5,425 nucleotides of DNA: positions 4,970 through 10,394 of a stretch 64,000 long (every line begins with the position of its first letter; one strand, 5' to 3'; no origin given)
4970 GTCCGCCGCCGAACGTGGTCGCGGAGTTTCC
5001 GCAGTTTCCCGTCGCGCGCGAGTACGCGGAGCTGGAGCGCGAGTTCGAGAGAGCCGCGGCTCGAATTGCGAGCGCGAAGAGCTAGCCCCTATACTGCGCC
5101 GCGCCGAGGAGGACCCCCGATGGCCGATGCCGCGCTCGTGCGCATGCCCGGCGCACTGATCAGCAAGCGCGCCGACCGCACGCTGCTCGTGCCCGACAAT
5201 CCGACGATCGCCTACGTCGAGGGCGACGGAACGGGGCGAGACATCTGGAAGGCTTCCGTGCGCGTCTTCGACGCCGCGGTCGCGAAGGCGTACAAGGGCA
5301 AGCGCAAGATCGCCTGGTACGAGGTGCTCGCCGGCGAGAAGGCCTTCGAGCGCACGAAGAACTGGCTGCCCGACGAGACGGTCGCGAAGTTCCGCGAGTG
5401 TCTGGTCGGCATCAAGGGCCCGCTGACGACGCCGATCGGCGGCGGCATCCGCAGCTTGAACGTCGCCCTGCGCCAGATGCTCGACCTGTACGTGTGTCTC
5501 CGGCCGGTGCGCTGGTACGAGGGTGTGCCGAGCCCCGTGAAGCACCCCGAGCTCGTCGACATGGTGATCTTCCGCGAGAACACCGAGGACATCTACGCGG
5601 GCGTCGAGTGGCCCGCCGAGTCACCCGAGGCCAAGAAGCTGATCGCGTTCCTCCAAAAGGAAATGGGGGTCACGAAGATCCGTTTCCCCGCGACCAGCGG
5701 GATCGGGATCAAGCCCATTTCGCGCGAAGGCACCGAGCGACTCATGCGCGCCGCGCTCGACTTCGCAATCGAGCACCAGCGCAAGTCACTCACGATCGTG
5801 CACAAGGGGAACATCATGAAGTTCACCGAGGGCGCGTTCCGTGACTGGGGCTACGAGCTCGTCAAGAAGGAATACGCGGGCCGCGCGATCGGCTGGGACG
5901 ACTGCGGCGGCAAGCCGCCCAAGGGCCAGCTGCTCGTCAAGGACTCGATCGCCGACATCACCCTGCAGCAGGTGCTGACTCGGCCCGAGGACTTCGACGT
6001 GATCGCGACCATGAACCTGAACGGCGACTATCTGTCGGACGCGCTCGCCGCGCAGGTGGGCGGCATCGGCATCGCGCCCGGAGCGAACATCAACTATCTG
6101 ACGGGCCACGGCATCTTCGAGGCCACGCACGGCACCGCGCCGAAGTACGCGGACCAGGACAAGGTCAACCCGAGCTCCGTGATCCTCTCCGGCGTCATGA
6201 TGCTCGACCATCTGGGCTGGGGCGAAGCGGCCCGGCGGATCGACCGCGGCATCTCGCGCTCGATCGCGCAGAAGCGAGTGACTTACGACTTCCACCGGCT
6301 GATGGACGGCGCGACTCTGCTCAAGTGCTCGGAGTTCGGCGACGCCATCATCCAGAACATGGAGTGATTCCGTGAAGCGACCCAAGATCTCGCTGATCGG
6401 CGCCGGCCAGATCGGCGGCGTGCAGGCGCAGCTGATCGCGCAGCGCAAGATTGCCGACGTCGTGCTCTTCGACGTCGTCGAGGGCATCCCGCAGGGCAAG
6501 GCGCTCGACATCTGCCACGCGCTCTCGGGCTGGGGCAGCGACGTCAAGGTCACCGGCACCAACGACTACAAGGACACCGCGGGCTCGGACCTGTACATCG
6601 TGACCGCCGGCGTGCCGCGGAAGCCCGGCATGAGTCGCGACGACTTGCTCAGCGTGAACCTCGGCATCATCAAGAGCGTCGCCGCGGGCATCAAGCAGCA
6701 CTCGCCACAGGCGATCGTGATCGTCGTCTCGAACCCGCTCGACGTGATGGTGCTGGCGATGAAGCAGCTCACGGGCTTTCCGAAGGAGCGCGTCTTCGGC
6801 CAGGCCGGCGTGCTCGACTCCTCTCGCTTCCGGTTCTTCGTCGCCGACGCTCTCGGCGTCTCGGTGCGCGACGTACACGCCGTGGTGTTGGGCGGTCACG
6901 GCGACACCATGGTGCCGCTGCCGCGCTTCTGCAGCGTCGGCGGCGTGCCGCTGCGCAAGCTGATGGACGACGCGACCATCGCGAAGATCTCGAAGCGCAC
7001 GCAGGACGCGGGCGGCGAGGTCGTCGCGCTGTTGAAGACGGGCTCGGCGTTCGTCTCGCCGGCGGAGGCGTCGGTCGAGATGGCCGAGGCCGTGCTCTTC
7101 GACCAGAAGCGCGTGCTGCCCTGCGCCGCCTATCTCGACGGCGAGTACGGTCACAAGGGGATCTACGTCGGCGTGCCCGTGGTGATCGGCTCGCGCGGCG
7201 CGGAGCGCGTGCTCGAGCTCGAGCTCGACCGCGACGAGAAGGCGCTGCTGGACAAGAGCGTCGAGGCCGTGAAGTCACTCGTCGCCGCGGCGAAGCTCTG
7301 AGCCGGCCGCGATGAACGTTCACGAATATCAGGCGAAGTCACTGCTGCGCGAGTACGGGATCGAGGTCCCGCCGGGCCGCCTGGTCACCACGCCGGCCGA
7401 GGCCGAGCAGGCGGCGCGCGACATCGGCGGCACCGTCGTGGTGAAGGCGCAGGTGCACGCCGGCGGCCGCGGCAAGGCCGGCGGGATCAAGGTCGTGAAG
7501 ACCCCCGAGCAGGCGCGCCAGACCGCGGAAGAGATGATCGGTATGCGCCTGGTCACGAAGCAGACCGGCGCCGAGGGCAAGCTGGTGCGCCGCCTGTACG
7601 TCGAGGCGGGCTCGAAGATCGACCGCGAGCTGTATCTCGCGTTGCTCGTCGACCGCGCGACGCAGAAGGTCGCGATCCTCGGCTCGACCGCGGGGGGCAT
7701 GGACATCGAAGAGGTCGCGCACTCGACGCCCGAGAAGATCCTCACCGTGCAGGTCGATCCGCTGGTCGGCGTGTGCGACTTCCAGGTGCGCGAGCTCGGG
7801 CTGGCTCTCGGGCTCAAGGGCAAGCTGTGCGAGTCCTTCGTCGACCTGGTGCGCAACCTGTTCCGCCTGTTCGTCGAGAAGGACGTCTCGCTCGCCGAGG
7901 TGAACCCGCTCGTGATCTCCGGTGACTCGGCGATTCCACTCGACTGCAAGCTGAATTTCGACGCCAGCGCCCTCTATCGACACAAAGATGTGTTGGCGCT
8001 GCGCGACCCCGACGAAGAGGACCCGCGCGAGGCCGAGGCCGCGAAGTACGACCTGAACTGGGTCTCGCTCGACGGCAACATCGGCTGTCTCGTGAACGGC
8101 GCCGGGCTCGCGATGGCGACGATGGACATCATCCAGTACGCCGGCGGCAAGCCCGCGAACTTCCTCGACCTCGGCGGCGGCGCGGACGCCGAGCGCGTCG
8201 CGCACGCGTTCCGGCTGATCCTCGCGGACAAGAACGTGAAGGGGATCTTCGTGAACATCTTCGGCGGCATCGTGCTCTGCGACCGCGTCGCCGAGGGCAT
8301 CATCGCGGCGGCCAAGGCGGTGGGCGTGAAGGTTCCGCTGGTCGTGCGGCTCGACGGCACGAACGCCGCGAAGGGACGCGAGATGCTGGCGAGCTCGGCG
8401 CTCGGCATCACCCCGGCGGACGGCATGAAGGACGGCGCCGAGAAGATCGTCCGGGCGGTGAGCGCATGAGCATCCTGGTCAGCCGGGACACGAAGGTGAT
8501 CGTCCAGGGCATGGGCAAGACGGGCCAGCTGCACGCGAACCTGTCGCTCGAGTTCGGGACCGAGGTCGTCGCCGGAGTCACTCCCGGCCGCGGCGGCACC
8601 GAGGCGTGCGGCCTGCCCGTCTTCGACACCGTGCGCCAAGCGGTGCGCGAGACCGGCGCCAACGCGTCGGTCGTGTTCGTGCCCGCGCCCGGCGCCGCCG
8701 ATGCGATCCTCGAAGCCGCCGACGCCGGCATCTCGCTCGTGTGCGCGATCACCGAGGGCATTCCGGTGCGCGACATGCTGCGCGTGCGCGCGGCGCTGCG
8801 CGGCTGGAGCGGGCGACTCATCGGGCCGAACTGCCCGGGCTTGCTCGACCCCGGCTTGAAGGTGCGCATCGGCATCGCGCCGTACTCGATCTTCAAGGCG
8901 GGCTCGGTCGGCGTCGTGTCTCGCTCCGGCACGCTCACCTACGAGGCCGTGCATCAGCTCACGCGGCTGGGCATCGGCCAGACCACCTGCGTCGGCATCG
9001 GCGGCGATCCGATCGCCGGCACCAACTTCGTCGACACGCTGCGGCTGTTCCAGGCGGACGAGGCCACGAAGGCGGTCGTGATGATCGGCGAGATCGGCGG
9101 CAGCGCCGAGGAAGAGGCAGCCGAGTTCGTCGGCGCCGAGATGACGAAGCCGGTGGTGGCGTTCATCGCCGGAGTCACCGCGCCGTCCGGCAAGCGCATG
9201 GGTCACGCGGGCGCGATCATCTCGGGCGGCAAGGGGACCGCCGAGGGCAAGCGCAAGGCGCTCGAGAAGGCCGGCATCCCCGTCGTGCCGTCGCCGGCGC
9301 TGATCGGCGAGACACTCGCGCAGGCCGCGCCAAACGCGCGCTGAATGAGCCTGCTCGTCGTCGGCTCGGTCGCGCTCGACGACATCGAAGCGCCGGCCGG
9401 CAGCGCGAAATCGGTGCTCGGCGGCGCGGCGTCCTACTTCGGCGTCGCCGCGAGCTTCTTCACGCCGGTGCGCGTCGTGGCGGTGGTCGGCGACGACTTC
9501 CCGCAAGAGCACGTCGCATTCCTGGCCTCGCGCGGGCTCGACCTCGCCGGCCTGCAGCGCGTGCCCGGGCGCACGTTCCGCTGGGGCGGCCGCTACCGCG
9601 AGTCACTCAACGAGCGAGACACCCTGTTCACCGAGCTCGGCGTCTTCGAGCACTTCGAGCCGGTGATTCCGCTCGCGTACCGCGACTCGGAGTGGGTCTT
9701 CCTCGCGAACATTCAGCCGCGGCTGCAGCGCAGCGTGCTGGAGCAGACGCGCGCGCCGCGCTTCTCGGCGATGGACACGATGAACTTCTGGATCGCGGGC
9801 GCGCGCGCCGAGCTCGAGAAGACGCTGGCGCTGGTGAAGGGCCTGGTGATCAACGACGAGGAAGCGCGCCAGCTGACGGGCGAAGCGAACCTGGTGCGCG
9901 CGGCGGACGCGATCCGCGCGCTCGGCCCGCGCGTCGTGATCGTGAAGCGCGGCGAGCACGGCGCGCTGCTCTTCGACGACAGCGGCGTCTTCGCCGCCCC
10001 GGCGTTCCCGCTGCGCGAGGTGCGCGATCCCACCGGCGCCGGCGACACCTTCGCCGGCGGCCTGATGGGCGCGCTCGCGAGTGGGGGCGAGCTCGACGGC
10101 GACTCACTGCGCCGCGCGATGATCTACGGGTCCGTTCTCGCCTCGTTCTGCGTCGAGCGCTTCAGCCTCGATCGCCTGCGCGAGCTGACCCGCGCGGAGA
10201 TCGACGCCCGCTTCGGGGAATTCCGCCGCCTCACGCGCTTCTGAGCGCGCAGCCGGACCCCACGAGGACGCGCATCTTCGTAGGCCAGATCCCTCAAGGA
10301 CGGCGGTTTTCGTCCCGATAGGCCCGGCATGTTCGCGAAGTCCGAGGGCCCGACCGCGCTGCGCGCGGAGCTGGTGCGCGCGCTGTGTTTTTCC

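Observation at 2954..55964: Iterated 9-bp palindrome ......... (often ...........) embedded in genes in all three reading frames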

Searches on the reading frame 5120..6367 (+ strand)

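Call 22: search_protein_families(library=pfam, proteins=[window:5120-6367:+])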
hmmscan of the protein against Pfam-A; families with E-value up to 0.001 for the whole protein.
window:5120-6367:+ (415 aa): 1 family
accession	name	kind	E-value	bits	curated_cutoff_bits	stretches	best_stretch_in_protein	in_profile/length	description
PF00180.25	Iso_dh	-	6.5e-92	308.9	27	1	29-410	1-348/348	Isocitrate/isopropylmalate dehydrogenase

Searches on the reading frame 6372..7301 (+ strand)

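Call 22: search_protein_families(library=pfam, proteins=[window:6372-7301:+])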
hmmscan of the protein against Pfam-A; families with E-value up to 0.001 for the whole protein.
window:6372-7301:+ (309 aa): 3 families
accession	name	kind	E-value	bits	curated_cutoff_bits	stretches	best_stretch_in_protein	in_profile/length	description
PF00056.29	Ldh_1_N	-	6.5e-41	140.1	27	1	5-143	2-141/141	lactate/malate dehydrogenase, NAD binding domain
PF02866.23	Ldh_1_C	-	1.7e-33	116.5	22.6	1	148-302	3-165/174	lactate/malate dehydrogenase, alpha/beta C-terminal domain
PF03721.20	UDPG_MGDP_dh_N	-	0.00023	21.2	27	1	5-119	2-119/187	UDP-glucose/GDP-mannose dehydrogenase family, NAD binding domain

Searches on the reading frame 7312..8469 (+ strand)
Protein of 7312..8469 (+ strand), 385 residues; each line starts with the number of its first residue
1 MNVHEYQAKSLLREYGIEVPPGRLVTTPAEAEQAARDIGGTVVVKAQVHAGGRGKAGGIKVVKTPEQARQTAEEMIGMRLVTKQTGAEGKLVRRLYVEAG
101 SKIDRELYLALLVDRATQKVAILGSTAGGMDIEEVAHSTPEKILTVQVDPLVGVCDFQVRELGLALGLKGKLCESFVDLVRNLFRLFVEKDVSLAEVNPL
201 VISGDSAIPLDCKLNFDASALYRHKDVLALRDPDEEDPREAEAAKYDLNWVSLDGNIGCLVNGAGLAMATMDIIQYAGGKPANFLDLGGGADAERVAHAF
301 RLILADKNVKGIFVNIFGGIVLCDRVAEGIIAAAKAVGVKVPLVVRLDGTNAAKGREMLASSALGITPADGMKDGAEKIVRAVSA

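Call 22: search_protein_families(library=pfam, proteins=[window:7312-8469:+])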
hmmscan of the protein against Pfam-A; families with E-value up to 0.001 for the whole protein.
window:7312-8469:+ (385 aa): 5 families
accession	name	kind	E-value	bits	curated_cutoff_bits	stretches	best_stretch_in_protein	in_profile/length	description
PF08442.15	ATP-grasp_2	-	4.4e-75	252.2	29.5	1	2-202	1-202/202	ATP-grasp domain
PF00549.24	Ligase_CoA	-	4e-28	98.6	24.5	1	260-378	1-126/128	CoA-ligase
PF24948.1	Citrate_synth_N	-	1.1e-15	58.1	83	1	41-225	53-229/232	ATP-citrate synthase ATP-grasp domain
PF13549.11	ATP-grasp_5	-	1.2e-11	44.9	27.6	1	4-214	11-219/221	ATP-grasp domain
PF02222.28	ATP-grasp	-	0.00028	21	27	1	11-106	2-81/179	ATP-grasp domain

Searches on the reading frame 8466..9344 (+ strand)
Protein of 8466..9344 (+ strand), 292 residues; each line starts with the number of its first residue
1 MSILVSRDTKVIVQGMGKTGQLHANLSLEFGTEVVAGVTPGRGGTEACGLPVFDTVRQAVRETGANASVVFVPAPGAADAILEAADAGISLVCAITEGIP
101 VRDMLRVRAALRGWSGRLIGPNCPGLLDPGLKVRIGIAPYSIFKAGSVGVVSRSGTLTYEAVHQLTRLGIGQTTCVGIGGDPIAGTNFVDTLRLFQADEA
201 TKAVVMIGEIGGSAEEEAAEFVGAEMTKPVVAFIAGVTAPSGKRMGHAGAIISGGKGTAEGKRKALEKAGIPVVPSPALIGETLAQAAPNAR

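Call 22: search_protein_families(library=pfam, proteins=[window:8466-9344:+])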
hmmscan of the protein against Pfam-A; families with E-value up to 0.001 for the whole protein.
window:8466-9344:+ (292 aa): 3 families
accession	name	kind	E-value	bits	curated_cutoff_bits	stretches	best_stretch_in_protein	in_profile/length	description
PF00549.24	Ligase_CoA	-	4.1e-26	92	24.5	1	151-270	1-126/128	CoA-ligase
PF02629.25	CoA_binding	-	2.9e-24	86.1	22.3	1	7-98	2-97/97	CoA binding domain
PF13607.11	Succ_CoA_lig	-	6.3e-11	42.6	27.4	1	145-274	1-125/138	Succinyl-CoA ligase like flavodoxin domain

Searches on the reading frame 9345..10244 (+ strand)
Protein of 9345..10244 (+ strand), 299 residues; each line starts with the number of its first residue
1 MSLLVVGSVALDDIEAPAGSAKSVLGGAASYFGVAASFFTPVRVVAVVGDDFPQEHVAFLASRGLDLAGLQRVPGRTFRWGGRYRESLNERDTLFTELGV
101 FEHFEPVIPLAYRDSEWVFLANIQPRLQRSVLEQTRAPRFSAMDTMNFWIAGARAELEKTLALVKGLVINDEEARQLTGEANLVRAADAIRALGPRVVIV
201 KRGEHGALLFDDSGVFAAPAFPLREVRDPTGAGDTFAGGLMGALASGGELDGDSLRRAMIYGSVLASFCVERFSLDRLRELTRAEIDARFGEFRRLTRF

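Call 22: search_protein_families(library=pfam, proteins=[window:9345-10244:+])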
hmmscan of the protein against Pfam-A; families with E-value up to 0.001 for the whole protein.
window:9345-10244:+ (299 aa): 2 families
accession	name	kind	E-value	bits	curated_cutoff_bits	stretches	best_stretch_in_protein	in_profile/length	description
PF00294.29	PfkB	-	8.7e-28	98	25.8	1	22-274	32-294/302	pfkB family carbohydrate kinase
PF08543.17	Phos_pyr_kin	-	0.00065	19.6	27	1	155-251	110-218/246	Phosphomethylpyrimidine kinase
